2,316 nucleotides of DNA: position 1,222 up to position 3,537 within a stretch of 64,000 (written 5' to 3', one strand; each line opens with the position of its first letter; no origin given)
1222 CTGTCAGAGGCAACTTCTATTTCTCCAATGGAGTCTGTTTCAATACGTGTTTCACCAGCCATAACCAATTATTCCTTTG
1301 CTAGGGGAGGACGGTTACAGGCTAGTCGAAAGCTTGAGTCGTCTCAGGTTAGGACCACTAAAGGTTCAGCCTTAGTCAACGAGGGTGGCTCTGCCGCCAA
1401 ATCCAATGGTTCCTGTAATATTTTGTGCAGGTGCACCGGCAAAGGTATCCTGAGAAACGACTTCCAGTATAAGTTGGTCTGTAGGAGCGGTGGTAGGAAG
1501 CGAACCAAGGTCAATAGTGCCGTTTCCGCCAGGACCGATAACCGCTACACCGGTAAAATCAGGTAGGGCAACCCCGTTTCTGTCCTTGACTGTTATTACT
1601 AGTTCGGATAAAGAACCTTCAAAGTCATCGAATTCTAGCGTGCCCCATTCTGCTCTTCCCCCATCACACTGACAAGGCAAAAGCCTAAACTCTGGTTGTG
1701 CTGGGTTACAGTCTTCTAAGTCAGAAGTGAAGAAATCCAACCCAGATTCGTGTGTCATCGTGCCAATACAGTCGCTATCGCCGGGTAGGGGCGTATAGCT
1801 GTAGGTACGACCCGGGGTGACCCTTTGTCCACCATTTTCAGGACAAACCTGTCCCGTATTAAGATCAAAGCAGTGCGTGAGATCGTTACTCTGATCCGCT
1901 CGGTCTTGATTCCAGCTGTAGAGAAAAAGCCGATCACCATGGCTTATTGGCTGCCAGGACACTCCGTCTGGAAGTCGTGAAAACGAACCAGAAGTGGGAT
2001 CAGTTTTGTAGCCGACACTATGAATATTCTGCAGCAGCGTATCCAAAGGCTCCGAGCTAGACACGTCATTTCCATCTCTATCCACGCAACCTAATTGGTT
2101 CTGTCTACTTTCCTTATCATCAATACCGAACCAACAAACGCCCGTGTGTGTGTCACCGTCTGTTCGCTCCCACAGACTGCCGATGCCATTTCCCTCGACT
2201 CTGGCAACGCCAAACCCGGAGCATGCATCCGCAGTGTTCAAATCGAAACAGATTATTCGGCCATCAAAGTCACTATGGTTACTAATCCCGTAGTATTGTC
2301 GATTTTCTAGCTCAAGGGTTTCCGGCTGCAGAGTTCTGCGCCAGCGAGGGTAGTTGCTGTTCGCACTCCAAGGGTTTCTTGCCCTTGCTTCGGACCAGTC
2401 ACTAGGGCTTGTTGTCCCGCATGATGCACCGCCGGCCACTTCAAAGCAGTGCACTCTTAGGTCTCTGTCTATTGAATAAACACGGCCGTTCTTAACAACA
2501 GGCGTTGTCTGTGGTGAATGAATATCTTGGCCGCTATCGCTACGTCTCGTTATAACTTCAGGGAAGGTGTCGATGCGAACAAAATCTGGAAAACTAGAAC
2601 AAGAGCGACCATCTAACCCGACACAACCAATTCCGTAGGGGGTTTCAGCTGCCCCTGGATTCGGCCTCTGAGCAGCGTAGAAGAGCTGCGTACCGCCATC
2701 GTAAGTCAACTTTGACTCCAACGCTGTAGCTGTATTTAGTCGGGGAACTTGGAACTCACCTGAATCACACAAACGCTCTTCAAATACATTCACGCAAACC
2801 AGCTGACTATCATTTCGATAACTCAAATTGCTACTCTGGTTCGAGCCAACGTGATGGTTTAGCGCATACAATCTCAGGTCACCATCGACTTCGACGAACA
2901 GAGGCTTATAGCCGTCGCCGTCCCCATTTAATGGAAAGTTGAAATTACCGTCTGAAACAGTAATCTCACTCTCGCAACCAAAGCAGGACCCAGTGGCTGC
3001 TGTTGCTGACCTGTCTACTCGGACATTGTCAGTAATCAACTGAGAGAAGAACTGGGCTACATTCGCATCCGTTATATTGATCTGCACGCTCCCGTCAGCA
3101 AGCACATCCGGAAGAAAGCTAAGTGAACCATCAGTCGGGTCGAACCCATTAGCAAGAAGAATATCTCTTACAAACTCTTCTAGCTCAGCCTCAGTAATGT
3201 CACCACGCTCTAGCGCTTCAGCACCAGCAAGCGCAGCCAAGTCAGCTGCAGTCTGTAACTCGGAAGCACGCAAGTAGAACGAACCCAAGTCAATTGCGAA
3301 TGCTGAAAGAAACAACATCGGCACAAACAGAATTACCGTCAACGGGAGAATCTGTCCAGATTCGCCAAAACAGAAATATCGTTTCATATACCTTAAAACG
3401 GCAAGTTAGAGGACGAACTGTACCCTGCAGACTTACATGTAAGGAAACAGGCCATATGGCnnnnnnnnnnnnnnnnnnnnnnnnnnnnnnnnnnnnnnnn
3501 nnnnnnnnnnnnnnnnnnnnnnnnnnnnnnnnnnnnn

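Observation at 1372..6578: Tandem pair of giant TadG-anchored, Cys-rich repeat proteins next to a tyrosine recombinase: candidate alternative Tad-pilus tip adhesins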

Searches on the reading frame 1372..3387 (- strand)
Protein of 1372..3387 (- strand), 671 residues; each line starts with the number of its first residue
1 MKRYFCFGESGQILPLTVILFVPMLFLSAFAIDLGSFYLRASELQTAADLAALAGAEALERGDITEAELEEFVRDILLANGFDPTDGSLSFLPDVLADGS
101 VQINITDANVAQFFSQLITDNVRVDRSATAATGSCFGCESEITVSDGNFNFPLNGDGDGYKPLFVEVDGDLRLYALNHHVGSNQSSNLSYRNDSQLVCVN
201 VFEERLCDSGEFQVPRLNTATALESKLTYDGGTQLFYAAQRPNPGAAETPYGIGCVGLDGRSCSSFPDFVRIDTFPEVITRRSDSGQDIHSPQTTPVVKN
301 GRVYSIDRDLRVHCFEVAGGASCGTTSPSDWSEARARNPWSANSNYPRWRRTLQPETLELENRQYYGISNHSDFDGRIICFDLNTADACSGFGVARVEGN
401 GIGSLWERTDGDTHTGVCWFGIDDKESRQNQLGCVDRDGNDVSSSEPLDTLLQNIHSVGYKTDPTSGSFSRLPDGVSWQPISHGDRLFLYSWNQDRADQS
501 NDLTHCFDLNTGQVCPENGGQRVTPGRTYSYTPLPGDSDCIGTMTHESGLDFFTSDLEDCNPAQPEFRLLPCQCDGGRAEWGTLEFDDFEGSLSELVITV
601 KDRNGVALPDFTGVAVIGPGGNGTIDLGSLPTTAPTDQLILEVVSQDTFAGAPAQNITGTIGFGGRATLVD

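Call 4: search_protein_families(library=pfam, proteins=[window:1372-3387:-], max_evalue=1)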
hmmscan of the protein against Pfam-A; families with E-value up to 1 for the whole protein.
window:1372-3387:- (671 aa): 1 family
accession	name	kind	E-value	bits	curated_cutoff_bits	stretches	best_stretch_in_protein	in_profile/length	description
PF13400.11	Tad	-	1e-11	45.4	22.3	1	11-56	1-45/47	Putative Flp pilus-assembly TadE/G-like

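Call 8: find_homologous_proteins(query=window:1372-3387:-, max_evalue=0.001)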
Query window:1372-3387:- (671 aa): 9 proteins with E <= 0.001 among 8000 candidates.
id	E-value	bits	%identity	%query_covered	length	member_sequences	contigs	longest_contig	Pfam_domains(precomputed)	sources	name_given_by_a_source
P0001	0.0e+0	1565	100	100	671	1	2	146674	PF13400.12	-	-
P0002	1.2e-138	482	43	100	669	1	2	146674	PF13400.12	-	-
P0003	1.1e-16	79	32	31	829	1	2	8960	PF13400.12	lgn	-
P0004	3.7e-16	77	30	46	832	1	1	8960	PF13400.12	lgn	-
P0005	3.3e-15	74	31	28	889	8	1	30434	-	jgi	-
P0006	1.2e-11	62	26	77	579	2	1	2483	-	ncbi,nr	ncbi:MAG: hypothetical protein OEY23_25200, partial [Acidimicrobiia bacterium]|nr:hypothetical prote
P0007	1.6e-11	62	38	18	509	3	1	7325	PF13400.12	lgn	-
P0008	2.2e-6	45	37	18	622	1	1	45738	PF13400.12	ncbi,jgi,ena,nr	ncbi:MAG: pilus assembly protein TadG-related protein [Acidimicrobiia bacterium]|nr:pilus assembly p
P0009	2.6e-5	41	40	14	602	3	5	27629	PF13400.12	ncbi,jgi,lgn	jgi:Flp pilus assembly protein TadG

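Call 14: find_encoding_contigs(protein=P0001, flank=10000, max_places=4)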
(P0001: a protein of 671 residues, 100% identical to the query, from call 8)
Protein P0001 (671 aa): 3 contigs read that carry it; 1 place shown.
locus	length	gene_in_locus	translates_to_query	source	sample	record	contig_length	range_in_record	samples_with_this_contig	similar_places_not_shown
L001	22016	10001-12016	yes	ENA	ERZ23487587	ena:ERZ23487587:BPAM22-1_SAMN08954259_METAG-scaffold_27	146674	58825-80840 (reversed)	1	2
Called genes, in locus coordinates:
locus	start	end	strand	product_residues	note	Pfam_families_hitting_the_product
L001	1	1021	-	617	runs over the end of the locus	PF00496:SBP_bac_5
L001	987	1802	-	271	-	PF00121:TIM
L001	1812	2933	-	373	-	PF00162:PGK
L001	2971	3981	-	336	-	PF00044:Gp_dh_N, PF02800:Gp_dh_C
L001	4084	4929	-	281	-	PF03668:RapZ-like_N, PF22740:PapZ_C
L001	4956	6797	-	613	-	PF01541:GIY-YIG (weak), PF27096:UvrC_M, PF02151:UVR, PF22920:UvrC_RNaseH, PF08459:UvrC_RNaseH_dom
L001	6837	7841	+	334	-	PF02899:Phage_int_SAM_1 (faint), PF00589:Phage_integrase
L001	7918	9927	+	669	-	PF13400:Tad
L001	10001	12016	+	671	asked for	PF13400:Tad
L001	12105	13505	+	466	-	PF00206:Lyase_1, PF10415:FumaraseC_C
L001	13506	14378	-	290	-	PF00990:GGDEF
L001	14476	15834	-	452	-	PF07992:Pyr_redox_2, PF13738:Pyr_redox_3, PF00070:Pyr_redox, PF02852:Pyr_redox_dim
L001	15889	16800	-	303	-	PF00485:PRK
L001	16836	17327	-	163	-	PF13399:LytR_C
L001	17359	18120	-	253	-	PF14801:TrmI-like_N, PF21985:TR61B_FKBP-like (weak), PF08704:GCD14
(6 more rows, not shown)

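Call 15: find_encoding_contigs(protein=P0005, flank=10000, max_places=4)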
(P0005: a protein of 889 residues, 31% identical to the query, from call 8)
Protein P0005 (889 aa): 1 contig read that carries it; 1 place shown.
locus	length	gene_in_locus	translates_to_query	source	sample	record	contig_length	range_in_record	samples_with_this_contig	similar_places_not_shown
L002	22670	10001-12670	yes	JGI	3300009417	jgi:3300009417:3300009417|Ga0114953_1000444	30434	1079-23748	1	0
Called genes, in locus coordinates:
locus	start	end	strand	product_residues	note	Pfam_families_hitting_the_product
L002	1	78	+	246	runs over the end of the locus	PF03167:UDG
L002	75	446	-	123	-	PF09278:MerR-DNA-bind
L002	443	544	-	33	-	PF00376:MerR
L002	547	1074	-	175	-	PF00009:GTP_EFTU (faint), PF00350:Dynamin_N (faint), PF01926:MMR_HSR1, PF02421:FeoB_N, PF03193:RsgA_GTPase (faint)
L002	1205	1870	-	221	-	-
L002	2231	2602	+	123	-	PF00164:Ribosom_S12_S23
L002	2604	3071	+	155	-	PF00177:Ribosomal_S7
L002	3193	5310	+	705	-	PF00009:GTP_EFTU, PF22042:EF-G_D2, PF03144:GTP_EFTU_D2, PF14492:EFG_III, PF16658:RF3_C (faint), PF03764:EFG_IV, PF00679:EFG_C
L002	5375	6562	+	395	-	PF00009:GTP_EFTU, PF03144:GTP_EFTU_D2, PF03143:GTP_EFTU_D3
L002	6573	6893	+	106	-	PF00338:Ribosomal_S10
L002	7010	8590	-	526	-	-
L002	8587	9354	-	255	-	PF00005:ABC_tran, PF13304:AAA_21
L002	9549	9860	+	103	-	-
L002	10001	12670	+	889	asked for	-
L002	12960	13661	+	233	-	PF00297:Ribosomal_L3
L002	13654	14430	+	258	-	PF00573:Ribosomal_L4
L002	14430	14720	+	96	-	PF00276:Ribosomal_L23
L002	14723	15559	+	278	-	PF00181:Ribosomal_L2_N, PF03947:Ribosomal_L2_C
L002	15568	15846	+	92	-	PF00203:Ribosomal_S19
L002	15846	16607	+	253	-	PF00237:Ribosomal_L22, PF14520:HHH_5 (faint)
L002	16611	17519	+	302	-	PF07650:KH_2, PF00189:Ribosomal_S3_C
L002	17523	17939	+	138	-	PF00252:Ribosomal_L16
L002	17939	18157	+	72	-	PF00831:Ribosomal_L29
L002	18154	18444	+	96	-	PF00366:Ribosomal_S17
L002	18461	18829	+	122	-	PF00238:Ribosomal_L14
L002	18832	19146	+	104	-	PF00467:KOW, PF17136:ribosomal_L24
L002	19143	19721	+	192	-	PF00281:Ribosomal_L5, PF00673:Ribosomal_L5_C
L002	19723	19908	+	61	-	PF00253:Ribosomal_S14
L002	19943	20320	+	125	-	PF00410:Ribosomal_S8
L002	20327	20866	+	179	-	PF00347:Ribosomal_L6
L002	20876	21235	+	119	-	PF00861:Ribosomal_L18p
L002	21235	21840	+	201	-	PF00333:Ribosomal_S5, PF03719:Ribosomal_S5_C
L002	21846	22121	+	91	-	PF00327:Ribosomal_L30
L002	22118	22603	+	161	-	PF00828:Ribosomal_L27A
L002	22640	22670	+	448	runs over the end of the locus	PF00344:SecY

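Call 16: find_encoding_contigs(protein=P0003, flank=10000, max_places=4)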
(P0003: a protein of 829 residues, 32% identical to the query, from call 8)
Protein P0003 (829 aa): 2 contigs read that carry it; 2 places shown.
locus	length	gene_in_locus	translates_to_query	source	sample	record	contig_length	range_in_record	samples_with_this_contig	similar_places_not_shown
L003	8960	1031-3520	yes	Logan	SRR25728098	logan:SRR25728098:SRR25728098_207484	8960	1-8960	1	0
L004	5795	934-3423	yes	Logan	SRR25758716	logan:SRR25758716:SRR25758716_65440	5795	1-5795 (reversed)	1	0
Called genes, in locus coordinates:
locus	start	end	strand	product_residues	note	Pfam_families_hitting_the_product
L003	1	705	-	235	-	?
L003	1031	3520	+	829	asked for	PF13400:Tad (weak)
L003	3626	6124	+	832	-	PF13400:Tad (weak)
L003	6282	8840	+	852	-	-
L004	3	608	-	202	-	?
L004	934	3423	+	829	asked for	PF13400:Tad (weak)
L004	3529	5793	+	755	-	?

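Call 26: predict_structure(alignment_id=A1)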
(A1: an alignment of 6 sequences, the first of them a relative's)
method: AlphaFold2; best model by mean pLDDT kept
length: 671 residues; sequences in the alignment: 6
mean_pLDDT: 65.4   pTM: 0.54
mean pLDDT of the five models: 65.4, 65.0, 63.4, 62.7, 62.0
residues with pLDDT >= 90: 15; 70-90: 293; 50-70: 233; < 50: 130
segments of 3 or more residues with pLDDT < 50: 1-11, 145-156, 180-192, 209-215, 219-225, 246-248, 270-290, 339-349, 352-359, 460-475, 496-499, 648-656
pLDDT, mean of each block of 10 residues (from residue 1): 40 60 73 77 86 84 84 88 83 83 86 57 82 59 46 47 70 66 35 60 57 44 59 72 52 66 56 34 36 68 76 75 76 68 42 44 73 70 85 76 71 76 58 85 82 70 34 49 79 54 80 71 72 70 72 79 59 65 62 66 73 70 71 66 52 43 60 62
secondary structure, 60 per line:
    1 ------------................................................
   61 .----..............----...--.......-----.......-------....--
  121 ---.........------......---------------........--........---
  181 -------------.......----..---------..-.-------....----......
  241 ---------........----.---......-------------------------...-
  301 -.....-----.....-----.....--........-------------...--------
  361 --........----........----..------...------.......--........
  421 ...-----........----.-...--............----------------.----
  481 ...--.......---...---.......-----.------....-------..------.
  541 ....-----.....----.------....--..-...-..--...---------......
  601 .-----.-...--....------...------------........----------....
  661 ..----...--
elements in order (helices of 4 or more, strands of 3 or more residues): H13-61 H66-79 E89-95 E101-107 H115-118 E124-132 E139-144 E160-167 E170-177 E194-200 E227-230 E235-240 E250-257 E266-271 E297-299 E302-306 E312-316 E322-326 H329-336 E350-352 E363-370 E375-382 E395-397 E404-410 E413-423 E429-436 H448-459 E481-483 E486-492 E502-508 E521-524 E540-544 E550-554 E566-569 E583-585 E595-601 E614-617 E624-626 E639-646 E657-662 E667-669

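Call 28: search_protein_representatives(alignment_id=A1)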
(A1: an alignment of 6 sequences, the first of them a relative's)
Query: 6 sequences, 650 profile positions. Proteins with E-value up to 0.001 (for the whole library): 14118; up to 1e-10: 1081; up to 1e-30: 147. The best 150 are listed.
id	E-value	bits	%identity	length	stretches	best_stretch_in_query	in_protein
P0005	9.1e-273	922.8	-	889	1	2-649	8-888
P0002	1.7e-245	832.7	-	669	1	1-650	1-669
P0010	1.1e-218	744.2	-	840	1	1-650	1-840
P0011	2.7e-208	709.8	-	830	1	14-649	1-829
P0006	3.3e-205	699.6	-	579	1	46-650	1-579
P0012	1.8e-203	693.9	-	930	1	7-650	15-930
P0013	1.2e-202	691.1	-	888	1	6-650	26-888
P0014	4.8e-202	689.2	-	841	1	7-650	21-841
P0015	2.5e-183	627.4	-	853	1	7-649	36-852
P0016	1.5e-174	598.3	-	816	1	8-650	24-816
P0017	9.0e-162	556.1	-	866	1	7-649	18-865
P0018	3.0e-157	541.2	-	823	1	8-650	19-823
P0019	1.2e-151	522.7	-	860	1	8-649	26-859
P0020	7.2e-146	503.6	-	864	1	15-650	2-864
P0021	9.6e-138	476.7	-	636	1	218-650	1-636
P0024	4.2e-134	464.7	-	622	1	7-650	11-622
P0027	1.5e-122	426.6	-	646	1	5-648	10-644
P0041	2.4e-100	353.2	-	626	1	8-650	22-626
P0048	2.9e-96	339.7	-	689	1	7-650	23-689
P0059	9.3e-92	324.8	-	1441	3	143-639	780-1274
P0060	1.8e-91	323.8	-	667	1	9-650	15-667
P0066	1.7e-86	307.4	-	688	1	7-649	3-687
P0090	9.1e-62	225.7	-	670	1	8-649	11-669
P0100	6.0e-55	203.2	-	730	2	110-649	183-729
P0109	4.5e-52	193.7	-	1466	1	144-647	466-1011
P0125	1.6e-43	165.4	-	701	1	142-644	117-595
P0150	2.5e-31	125.1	-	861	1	145-624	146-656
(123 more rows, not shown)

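Call 30: fold_search(model_id=the predicted structure, library=pdb)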
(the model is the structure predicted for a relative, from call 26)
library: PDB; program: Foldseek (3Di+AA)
matches with E <= 10: 1579; with E <= 0.001: 968
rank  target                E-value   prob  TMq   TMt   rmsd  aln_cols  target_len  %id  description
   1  8ptd                  9.7e-10  1.00  0.31  0.55   9.5       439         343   12  The surface-exposed lipo-protein of BtuG1 in complex with cyanocobalamin. (released 2024-07-24)
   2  8ptf                  3.9e-09  1.00  0.30  0.53   9.9       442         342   13  The surface-exposed lipo-protein of BtuG2 in complex with cyanocobalamin. (released 2024-07-24)
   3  8qpv_B                9.3e-09  1.00  0.28  0.46   9.8       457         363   10  Handover Complex: BAM bound OmpX and extended SurA (released 2024-09-25)
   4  8unz_B                1.2e-08  1.00  0.33  0.59   7.0       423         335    8  CryoEM structure of beta-2-adrenergic receptor in complex with GTP-bound Gs heterotrimer (Class O) (released 2024-03-06)
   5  6g6m                  1.4e-08  1.00  0.29  0.52   8.5       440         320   10  Crystal structure of the computationally designed Tako8 protein in P42212 (released 2018-11-28)
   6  6y7o_A                1.6e-08  1.00  0.29  0.52   7.2       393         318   10  The complex between the eight-bladed symmetrical designer protein Tako8 and the silicotungstic acid Keggin (STA) (released 2020-12-16)
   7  6l8a_C                1.6e-08  1.00  0.27  0.39  10.3       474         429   11  Tetrathionate hydrolase from Acidithiobacillus ferrooxidans (released 2020-11-11)
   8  9a3d_MODEL_1_A        1.9e-08  1.00  0.29  0.45  10.9       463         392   11  Model of E. coli BamB by in-cell photo-crosslinking MS and deep learning (released 2023-02-24)
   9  5oql_O                2.2e-08  1.00  0.25  0.20  13.6       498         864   12  Cryo-EM structure of the 90S pre-ribosome from Chaetomium thermophilum (released 2017-10-11)
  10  8iq4_B                2.3e-08  1.00  0.31  0.58   8.6       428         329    8  Cryo-EM structure of Carboprost-bound prostaglandin-F2-alpha receptor-miniGq-Nb35 complex (released 2024-01-31)
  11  8wca_B                2.6e-08  1.00  0.31  0.58   6.4       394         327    9  Cryo-EM structure of the PEA-bound hTAAR1-Gs complex (released 2023-12-27)
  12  4imm_A                3.0e-08  1.00  0.30  0.54   9.3       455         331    8  The crystal structure of BamB from Moraxella catarrhalis (released 2014-03-26)
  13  7t1y_B                3.4e-08  1.00  0.32  0.45  14.2       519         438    9  Structure of the Fbw7-Skp1-MycCdegron complex (released 2022-02-16)
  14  3q7o                  3.6e-08  1.00  0.27  0.45  11.5       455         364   10  The crystal structure of BamB from the BAM complex in spacegroup P213 (released 2011-02-09)
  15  8blw_B                3.8e-08  1.00  0.30  0.32  13.1       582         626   12  Vitamin B12 transporter BtuB1 with lipoprotein BtuG1 from B. theta (released 2023-08-16)
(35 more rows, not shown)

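Call 34: search_protein_families(library=pfam, alignment_id=A2, max_evalue=0.01)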
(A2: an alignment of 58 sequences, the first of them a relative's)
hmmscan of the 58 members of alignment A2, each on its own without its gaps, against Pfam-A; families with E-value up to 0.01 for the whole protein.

A. member 1, P0001 (671 aa): 1 family
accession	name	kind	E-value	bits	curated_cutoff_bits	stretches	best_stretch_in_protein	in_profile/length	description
PF13400.11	Tad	-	1e-11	45.4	22.3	1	11-56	1-45/47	Putative Flp pilus-assembly TadE/G-like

B. families by the number of members that match (of 58 scanned): 3 families
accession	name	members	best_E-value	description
PF13400.11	Tad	57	1e-11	Putative Flp pilus-assembly TadE/G-like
PF13360.13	PQQ_2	1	0.00098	Outer membrane protein assembly factor BamB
PF07811.17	TadE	1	0.0091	TadE-like protein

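Call 39: find_related_loci(query=A4, collection=genome_contigs, flank=10000)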
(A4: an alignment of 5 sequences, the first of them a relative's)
Query A4 (671 aa) in genome_contigs; peptide patterns used: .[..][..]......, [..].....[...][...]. (x = any residue, [..] = any of these).
23 stretches matched a pattern; 1 encode a relative of the query (tblastn E <= 1e-3); 1 distinct loci.
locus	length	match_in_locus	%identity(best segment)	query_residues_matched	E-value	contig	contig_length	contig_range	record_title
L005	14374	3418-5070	32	31-586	4e-73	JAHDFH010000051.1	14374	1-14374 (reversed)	MAG: Acidimicrobiales bacterium isolate MAG-20 RZ_12041, whole genome shotgun sequence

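Call 46: search_protein_families(library=ncbifam, proteins=[window:1372-3387:-], max_evalue=0.001)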
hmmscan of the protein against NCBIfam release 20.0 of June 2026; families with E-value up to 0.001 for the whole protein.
window:1372-3387:- (671 aa): 1 family
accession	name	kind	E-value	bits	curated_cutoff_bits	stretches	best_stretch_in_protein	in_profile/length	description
TIGR03816.1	tadE_like_DECH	hypoth_equivalog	0.00018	21.7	50.95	1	17-62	9-54/109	Rv3654c family TadE-like protein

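Call 47: search_protein_families(library=pfam, proteins=[L005:1783-3237:+, L002:9549-9860:+, L002:7010-8590:-], max_evalue=0.001)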
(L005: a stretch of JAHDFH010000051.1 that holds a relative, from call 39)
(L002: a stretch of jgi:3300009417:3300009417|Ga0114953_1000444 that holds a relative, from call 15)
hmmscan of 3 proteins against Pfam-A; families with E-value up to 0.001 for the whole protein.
L005:1783-3237:+ (484 aa): 1 family
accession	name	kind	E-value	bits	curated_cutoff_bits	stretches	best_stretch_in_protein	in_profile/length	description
PF13229.12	Beta_helix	-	1.7e-07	31.5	25.9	1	179-334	17-142/158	Right handed beta helix region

L002:9549-9860:+ (103 aa): 0 families

L002:7010-8590:- (526 aa): 0 families

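Call 48: find_encoding_contigs(protein=P0048, flank=10000, max_places=3)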
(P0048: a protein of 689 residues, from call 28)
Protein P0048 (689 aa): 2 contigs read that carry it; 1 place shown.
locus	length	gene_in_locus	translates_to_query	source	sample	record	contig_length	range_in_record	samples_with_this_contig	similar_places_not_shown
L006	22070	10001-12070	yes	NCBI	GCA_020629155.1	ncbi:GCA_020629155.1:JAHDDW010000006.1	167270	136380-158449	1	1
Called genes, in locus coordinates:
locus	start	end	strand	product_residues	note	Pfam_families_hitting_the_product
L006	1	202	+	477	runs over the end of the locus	PF13230:GATase_4 (weak), PF13522:GATase_6, PF13537:GATase_7, PF00156:Pribosyltran (weak)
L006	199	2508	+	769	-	PF02844:GARS_N, PF01071:GARS_A, PF02843:GARS_C, PF00586:AIRS, PF02769:AIRS_C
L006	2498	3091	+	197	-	PF00551:Formyl_trans_N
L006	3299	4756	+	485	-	PF00478:IMPDH, PF03060:NMO (faint), PF00571:CBS, PF01070:FMN_dh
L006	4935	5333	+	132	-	PF20791:Acyl-ACP_TE_C (weak), PF13279:4HBT_2, PF03061:4HBT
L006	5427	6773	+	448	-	-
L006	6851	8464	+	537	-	PF17164:DUF5122 (faint)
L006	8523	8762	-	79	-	PF12728:HTH_17 (weak)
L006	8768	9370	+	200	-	PF07811:TadE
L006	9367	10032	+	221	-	PF07811:TadE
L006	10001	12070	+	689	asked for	PF13400:Tad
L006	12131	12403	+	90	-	PF13400:Tad (weak)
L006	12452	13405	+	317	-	-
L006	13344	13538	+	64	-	-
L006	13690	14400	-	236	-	PF00454:PI3_PI4_kinase (weak)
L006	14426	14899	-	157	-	PF11290:DUF3090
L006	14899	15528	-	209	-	PF00300:His_Phos_1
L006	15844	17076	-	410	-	PF13173:AAA_14, PF13635:DUF4143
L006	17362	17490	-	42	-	-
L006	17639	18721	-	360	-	PF07690:MFS_1 (weak)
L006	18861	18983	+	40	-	-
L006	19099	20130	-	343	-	PF02826:2-Hacid_dh_C (weak), PF03807:F420_oxidored (weak), PF07991:KARI_N, PF01450:KARI_C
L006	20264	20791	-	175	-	PF01842:ACT, PF13291:ACT_4 (weak), PF22629:ACT_AHAS_ss, PF13710:ACT_5, PF10369:ALS_ss_C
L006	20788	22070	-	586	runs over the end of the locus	PF02776:TPP_enzyme_N, PF00205:TPP_enzyme_M, PF02775:TPP_enzyme_C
